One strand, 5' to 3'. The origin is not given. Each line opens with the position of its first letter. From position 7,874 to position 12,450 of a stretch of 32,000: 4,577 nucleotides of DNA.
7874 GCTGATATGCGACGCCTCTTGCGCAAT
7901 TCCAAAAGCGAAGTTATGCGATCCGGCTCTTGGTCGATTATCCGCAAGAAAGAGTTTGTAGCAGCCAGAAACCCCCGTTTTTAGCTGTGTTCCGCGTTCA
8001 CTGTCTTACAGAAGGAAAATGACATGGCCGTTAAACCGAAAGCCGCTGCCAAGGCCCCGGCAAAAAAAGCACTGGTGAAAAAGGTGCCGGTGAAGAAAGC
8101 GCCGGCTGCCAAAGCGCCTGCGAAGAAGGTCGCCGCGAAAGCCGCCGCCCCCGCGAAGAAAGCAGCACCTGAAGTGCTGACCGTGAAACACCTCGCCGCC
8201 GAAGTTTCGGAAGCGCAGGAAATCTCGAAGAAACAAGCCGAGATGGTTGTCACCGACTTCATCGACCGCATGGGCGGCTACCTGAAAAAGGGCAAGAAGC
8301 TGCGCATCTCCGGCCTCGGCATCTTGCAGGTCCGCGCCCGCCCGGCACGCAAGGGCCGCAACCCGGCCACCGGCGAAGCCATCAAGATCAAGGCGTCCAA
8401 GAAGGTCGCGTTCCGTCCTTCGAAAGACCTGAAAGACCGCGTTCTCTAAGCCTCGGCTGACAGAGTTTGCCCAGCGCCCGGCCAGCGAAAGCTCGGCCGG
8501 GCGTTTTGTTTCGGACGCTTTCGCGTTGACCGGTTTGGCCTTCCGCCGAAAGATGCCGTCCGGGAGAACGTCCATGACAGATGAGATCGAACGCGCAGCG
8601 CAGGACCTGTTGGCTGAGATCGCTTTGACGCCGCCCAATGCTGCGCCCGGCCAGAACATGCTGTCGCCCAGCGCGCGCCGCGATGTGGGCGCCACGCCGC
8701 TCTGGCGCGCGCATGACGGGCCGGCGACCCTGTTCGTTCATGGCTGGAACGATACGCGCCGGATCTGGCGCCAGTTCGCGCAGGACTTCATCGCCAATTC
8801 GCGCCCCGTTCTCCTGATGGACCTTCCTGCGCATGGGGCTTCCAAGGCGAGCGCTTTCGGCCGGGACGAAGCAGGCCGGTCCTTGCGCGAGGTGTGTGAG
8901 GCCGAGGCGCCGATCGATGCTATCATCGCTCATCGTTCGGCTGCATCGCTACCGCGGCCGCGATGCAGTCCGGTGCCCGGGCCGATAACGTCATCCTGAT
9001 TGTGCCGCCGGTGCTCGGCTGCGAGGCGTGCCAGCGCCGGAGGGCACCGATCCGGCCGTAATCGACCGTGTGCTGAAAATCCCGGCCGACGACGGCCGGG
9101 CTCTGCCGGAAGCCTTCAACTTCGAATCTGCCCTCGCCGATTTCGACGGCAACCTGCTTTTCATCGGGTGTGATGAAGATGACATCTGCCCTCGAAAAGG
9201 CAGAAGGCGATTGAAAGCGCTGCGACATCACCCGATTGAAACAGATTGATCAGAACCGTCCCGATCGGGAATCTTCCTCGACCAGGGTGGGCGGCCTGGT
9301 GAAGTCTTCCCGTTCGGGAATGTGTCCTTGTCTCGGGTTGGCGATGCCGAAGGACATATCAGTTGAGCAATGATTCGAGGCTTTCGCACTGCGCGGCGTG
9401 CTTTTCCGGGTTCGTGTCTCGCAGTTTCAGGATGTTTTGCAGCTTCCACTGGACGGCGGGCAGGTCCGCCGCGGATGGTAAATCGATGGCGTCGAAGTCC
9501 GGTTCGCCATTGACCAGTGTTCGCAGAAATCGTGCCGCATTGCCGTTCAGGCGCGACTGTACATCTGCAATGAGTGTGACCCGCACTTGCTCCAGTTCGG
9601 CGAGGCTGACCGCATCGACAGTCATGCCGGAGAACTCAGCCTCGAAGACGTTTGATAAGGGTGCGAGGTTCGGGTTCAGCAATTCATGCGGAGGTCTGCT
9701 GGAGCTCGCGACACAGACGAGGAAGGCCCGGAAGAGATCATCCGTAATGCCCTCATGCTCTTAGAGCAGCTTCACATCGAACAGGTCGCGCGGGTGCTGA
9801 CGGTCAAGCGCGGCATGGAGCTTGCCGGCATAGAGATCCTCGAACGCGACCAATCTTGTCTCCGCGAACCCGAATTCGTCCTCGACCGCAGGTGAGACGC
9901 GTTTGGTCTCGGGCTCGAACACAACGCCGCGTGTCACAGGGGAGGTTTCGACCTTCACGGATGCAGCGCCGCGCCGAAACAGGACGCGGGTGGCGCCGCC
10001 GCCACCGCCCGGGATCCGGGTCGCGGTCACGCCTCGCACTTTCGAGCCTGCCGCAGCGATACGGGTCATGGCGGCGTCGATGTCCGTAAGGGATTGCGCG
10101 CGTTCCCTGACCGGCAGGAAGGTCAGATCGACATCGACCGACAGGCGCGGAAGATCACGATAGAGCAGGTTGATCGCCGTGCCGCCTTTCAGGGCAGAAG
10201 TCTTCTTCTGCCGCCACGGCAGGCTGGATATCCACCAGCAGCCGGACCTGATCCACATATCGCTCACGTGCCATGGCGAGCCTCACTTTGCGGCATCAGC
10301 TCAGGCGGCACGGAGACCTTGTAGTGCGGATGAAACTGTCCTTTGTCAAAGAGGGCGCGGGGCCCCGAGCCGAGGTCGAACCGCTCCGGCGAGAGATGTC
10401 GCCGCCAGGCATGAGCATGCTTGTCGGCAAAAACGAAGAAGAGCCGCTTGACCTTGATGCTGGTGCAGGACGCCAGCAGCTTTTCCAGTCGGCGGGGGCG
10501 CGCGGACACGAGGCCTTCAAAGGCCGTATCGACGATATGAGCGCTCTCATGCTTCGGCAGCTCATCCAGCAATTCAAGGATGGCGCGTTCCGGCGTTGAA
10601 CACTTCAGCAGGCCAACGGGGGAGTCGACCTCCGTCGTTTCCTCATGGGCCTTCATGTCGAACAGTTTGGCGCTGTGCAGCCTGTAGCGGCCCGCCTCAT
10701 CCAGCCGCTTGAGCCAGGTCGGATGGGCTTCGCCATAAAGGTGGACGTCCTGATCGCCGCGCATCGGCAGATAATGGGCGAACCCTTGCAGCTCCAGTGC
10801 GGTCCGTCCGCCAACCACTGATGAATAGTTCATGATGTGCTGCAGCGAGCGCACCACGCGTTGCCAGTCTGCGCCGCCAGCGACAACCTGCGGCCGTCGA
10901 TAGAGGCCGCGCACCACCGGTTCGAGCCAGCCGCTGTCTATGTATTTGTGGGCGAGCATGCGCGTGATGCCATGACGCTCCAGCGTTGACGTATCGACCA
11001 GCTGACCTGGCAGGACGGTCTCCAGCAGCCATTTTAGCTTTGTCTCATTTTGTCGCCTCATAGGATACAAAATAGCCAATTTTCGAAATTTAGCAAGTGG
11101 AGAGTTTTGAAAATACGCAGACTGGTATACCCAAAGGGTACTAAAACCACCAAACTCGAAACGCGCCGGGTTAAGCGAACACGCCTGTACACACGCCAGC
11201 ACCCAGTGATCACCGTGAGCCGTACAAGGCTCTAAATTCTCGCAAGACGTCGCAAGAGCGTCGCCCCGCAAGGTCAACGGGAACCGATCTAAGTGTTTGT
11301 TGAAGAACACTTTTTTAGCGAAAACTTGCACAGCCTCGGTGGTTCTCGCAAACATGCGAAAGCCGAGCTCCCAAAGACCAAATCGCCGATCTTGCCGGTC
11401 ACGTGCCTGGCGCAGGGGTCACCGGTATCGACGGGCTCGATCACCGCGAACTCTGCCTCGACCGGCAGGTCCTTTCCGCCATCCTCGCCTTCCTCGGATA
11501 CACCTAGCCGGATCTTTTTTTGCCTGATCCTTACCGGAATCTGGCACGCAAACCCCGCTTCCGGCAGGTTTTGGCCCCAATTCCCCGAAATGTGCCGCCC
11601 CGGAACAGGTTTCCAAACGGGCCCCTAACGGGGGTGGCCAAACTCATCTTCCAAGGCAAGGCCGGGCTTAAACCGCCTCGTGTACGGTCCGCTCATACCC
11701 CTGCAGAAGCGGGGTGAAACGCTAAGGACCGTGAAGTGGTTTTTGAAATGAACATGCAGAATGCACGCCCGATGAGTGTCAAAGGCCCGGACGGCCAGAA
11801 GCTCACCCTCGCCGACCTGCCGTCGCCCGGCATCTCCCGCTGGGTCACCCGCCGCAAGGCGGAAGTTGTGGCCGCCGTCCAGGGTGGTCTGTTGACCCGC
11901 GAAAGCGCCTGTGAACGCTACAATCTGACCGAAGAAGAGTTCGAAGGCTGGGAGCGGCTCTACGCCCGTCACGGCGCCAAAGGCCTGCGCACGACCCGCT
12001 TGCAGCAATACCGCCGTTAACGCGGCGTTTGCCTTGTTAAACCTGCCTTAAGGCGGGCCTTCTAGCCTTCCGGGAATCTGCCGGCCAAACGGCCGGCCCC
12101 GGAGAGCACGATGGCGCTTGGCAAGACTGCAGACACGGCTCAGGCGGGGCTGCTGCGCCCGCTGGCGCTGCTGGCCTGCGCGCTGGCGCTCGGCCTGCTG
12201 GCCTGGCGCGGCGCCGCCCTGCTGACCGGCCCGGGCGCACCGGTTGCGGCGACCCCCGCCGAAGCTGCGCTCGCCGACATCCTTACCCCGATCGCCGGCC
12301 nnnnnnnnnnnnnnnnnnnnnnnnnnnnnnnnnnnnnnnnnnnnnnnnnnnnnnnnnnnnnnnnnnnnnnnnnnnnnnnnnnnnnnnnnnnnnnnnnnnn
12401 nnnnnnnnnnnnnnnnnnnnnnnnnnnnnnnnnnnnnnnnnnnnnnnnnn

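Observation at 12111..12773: A 220-aa 'mini-FliF': M-ring protein reduced to TM, one RBM-like domain, TM and a FliG-binding tail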

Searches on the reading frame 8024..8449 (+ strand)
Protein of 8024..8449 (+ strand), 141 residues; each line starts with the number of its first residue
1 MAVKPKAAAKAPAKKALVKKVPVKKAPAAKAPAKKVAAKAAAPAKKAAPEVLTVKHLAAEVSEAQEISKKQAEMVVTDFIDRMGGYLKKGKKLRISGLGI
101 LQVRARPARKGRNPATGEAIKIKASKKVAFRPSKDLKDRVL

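Call 74: search_protein_families(library=pfam, proteins=[window:8024-8449:+], max_evalue=0.001)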
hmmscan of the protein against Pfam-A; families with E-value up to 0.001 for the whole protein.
window:8024-8449:+ (141 aa): 4 families
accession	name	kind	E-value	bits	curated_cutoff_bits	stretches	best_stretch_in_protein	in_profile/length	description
PF00216.26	Bac_DNA_binding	-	2e-28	98.9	22.4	1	53-140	2-89/90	Bacterial DNA-binding protein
PF18291.6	HU-HIG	-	1e-10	42.2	26.2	1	44-140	24-118/125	HU domain fused to wHTH, Ig, or Glycine-rich motif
PF11176.13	Tma16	-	0.00034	20.9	22.7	1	33-119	22-95/146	Translation machinery-associated protein 16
PF18175.6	HU-CCDC81_bac_2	-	0.00059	20.1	35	0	57-103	3-49/70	CCDC81-like prokaryotic HU domain 2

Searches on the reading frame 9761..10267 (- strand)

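Call 74: search_protein_families(library=pfam, proteins=[window:9761-10267:-], max_evalue=0.001)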
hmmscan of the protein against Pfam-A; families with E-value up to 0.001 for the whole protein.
window:9761-10267:- (168 aa): 1 family
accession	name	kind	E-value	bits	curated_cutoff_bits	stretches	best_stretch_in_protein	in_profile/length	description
PF08843.17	AbiEii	-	4e-31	109.2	22.5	1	25-168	16-168/238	Nucleotidyl transferase AbiEii toxin, Type IV TA system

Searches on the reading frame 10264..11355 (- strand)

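Call 3: search_protein_families(library=pfam, proteins=[window:10264-11355:-], max_evalue=1)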
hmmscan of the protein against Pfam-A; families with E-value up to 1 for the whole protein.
window:10264-11355:- (363 aa): 4 families
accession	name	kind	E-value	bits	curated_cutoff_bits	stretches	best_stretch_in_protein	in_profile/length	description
PF11459.13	AbiEi_3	-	5.6e-36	123.9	26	1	203-350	3-157/157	Transcriptional regulator, AbiEi antitoxin, Type IV TA system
PF17194.10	AbiEi_3_N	-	2.6e-23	82.3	26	1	103-198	1-93/93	Transcriptional regulator, AbiEi antitoxin N-terminal domain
PF13338.12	AbiEi_4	-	0.00013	22.4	25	1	119-155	13-49/49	Transcriptional regulator, AbiEi antitoxin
PF09407.15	AbiEi_1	-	0.00095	19.8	22.2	1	177-309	16-140/142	AbiEi antitoxin C-terminal domain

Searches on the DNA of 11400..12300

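Call 90: search_rna_families(source=window, start=11400, end=12300, threshold=evalue, max_evalue=1)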
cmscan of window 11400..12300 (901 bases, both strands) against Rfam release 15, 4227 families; matches with E-value up to 1: 0.
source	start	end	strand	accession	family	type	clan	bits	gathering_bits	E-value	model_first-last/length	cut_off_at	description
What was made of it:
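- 12065..12107 (+): Leader stem-loop whose 3' arm covers the Shine-Dalgarno GGAGAG (12101-12106). There is no Rfam match (call 90).
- Tried and rejected: Rfam has no match for the leader (call 90).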

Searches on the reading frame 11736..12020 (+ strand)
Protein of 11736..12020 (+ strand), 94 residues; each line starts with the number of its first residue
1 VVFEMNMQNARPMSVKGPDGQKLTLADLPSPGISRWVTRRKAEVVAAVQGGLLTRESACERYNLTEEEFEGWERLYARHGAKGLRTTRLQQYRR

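Call 3: search_protein_families(library=pfam, proteins=[window:11736-12020:+], max_evalue=1)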
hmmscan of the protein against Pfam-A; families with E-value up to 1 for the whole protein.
window:11736-12020:+ (94 aa): 5 families
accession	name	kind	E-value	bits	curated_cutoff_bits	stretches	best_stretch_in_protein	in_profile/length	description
PF06627.17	DUF1153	-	2.9e-38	130.3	23.5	1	9-93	3-87/87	Protein of unknown function (DUF1153)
PF13518.12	HTH_28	-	4.3e-06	27.2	25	1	40-86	1-46/52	Helix-turn-helix domain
PF13551.12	HTH_29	-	0.03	14.8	28.1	1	41-86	1-46/64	Winged helix-turn helix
PF01527.26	HTH_Tnp_1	-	0.084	13.6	24.1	1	34-85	5-57/75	Transposase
PF05181.18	XPA_C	-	0.23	11.8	25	1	52-73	4-25/51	XPA protein C-terminus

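Call 4: search_protein_families(library=ncbifam, proteins=[window:11736-12020:+], max_evalue=1)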
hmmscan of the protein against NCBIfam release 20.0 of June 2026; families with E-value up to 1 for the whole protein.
window:11736-12020:+ (94 aa): 4 families
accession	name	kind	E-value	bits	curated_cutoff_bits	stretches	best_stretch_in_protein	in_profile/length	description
NF051866.1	CtrAInhibSciP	equivalog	3.4e-39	132.9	100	1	7-93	4-90/90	CtrA inhibitor SciP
NF033516.0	transpos_IS3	equivalog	0.029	13.6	160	1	41-87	3-48/369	IS3 family transposase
NF033577.2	transpos_IS481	equivalog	0.051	13.1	224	1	41-86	2-47/284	IS481 family transposase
TIGR03166.1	alt_F1F0_F1_eps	hypoth_equivalog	0.11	12.5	100.1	1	30-57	43-70/122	alternate F1F0 ATPase, F1 subunit epsilon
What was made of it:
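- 11736..12020 (+): sciP (CtrA inhibitor, DUF1153), always directly upstream of the module. NF051866 equivalog at 132.9 bits (cutoff 100) and PF06627 at 2.9e-38 (calls 3, 4).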
